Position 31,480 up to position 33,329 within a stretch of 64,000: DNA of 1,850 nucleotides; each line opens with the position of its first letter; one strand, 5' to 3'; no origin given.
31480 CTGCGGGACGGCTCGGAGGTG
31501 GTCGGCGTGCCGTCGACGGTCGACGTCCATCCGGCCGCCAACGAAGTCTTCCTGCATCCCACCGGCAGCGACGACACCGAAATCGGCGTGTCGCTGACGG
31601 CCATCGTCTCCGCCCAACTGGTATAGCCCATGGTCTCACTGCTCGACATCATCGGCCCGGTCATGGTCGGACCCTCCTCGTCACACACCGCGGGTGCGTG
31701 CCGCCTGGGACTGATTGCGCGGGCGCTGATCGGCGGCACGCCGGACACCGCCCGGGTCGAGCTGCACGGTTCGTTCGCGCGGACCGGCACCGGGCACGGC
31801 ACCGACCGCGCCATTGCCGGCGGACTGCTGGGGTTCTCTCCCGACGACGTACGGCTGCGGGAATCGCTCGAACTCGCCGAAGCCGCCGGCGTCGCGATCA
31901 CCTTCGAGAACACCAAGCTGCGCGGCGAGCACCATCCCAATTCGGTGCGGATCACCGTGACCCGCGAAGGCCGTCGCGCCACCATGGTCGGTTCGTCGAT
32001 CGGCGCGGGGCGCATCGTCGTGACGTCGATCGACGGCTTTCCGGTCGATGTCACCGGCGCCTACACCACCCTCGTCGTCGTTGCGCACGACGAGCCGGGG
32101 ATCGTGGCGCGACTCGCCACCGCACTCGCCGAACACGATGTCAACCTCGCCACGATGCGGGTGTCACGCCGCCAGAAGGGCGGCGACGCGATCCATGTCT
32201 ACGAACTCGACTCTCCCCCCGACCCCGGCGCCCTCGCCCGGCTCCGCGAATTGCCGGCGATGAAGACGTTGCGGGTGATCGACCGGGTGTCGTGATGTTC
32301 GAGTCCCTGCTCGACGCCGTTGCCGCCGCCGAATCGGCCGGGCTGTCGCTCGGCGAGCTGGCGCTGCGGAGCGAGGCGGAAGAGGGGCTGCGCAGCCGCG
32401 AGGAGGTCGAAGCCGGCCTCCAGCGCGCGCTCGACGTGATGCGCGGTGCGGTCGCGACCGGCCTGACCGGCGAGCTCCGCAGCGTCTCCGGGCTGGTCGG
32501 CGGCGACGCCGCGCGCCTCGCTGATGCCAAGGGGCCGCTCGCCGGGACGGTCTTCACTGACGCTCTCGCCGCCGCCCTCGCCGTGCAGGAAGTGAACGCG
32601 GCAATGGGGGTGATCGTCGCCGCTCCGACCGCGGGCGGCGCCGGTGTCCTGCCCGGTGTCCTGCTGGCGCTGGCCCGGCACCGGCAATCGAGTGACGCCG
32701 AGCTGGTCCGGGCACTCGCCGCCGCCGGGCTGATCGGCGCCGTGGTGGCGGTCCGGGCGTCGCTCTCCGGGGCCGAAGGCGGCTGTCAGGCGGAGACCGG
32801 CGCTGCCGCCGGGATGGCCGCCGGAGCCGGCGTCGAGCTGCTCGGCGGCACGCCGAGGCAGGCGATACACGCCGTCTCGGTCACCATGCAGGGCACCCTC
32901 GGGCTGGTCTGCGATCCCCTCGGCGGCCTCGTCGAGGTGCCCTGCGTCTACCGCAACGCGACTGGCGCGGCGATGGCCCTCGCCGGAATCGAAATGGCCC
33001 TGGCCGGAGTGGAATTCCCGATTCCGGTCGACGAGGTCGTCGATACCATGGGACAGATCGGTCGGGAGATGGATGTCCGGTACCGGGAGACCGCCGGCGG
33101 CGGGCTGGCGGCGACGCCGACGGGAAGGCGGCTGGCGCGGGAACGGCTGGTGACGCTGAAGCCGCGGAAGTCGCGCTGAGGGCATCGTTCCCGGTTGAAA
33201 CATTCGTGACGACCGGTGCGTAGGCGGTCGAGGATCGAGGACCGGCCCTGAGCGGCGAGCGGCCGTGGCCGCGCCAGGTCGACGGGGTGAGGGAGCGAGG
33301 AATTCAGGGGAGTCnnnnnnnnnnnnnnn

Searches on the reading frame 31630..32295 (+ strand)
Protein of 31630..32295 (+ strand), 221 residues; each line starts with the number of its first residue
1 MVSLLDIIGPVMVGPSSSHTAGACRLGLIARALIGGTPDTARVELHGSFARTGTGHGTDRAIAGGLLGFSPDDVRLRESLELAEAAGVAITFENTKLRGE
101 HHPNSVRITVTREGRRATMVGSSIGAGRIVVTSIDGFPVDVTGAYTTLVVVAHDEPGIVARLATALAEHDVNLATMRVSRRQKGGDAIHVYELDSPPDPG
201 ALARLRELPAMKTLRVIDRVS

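Call 43: search_protein_families(library=pfam, max_evalue=0.01, proteins=[window:31630-32295:+])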
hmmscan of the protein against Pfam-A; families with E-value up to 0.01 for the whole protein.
window:31630-32295:+ (221 aa): 6 families
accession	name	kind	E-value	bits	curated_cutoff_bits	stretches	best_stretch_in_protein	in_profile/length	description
PF03315.21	SDH_beta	-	1.5e-15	58.3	26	1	11-85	8-87/155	Serine dehydratase beta chain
PF01842.31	ACT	-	3.3e-12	46.4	27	1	146-209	1-65/66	ACT domain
PF13291.12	ACT_4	-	0.00018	22.6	27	1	146-187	7-48/80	ACT domain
PF13740.12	ACT_6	-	0.0018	18.6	23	1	153-180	10-37/76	ACT domain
PF13840.12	ACT_7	-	0.0042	17.4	27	1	152-173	13-38/65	ACT domain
PF19304.4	PGDH_inter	-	0.0055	17.2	27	1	25-130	11-114/119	D-3-phosphoglycerate dehydrogenase intervening domain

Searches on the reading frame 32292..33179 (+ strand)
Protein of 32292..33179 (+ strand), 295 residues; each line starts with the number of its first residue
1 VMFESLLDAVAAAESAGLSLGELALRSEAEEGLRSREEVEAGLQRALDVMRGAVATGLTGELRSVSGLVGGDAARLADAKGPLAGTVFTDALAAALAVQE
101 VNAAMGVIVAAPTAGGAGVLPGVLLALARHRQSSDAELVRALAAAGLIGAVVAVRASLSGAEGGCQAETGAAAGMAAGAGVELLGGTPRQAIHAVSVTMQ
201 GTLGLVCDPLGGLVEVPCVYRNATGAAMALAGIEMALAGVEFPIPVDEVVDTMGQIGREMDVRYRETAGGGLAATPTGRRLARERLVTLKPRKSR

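Call 43: search_protein_families(library=pfam, max_evalue=0.01, proteins=[window:32292-33179:+])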
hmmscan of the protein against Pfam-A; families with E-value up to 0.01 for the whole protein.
window:32292-33179:+ (295 aa): 1 family
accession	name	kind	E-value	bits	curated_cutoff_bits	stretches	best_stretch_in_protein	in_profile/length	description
PF03313.21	SDH_alpha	-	1.5e-72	244.8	26.4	1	16-273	2-260/260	Serine dehydratase alpha chain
